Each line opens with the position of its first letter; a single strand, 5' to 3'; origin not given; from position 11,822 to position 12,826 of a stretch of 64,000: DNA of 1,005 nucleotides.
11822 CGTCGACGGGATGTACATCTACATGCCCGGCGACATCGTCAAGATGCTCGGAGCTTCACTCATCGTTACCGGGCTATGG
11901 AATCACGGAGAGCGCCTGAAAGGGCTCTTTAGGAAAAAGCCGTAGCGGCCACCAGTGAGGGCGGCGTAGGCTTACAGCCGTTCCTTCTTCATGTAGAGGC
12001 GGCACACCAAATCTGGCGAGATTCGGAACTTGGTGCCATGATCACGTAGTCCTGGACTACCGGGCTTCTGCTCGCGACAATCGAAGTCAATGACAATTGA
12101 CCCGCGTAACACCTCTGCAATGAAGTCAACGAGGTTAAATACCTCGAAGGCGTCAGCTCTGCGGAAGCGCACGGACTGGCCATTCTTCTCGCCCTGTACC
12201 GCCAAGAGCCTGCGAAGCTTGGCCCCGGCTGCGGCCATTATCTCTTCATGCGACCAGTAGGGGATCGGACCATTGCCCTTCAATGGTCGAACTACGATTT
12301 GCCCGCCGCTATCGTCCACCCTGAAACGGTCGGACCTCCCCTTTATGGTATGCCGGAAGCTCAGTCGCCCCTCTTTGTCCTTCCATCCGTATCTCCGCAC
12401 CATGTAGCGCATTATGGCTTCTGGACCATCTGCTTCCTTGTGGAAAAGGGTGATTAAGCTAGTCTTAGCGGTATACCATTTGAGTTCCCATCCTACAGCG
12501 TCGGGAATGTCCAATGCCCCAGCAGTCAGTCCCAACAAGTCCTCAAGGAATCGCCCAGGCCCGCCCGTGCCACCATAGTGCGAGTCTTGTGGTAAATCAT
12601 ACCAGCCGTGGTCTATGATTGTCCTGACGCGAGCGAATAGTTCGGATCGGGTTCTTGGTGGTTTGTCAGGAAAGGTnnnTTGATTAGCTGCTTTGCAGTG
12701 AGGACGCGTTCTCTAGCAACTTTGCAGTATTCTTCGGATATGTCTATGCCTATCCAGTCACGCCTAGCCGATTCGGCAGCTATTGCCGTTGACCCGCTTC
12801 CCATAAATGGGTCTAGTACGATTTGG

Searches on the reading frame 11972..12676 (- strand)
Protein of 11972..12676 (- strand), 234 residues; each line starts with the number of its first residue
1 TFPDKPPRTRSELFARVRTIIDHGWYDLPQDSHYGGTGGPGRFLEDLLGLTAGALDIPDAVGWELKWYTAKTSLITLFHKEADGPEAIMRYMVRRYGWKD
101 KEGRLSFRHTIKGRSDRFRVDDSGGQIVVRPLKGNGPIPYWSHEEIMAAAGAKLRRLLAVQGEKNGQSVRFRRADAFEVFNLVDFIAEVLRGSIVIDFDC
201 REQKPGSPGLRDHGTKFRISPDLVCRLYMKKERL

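Call 102: search_solved_structures(query=window:11972-12676:-, max_evalue=0.01)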
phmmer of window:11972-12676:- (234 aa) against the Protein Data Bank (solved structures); distinct sequences matched with E-value up to 0.01: 2.
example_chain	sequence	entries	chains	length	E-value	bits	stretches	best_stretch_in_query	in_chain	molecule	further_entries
2oa9_A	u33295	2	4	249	1.3e-12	50.6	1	16-222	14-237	R.MvaI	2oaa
2odh_A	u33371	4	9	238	4.1e-05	26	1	10-234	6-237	R.BcnI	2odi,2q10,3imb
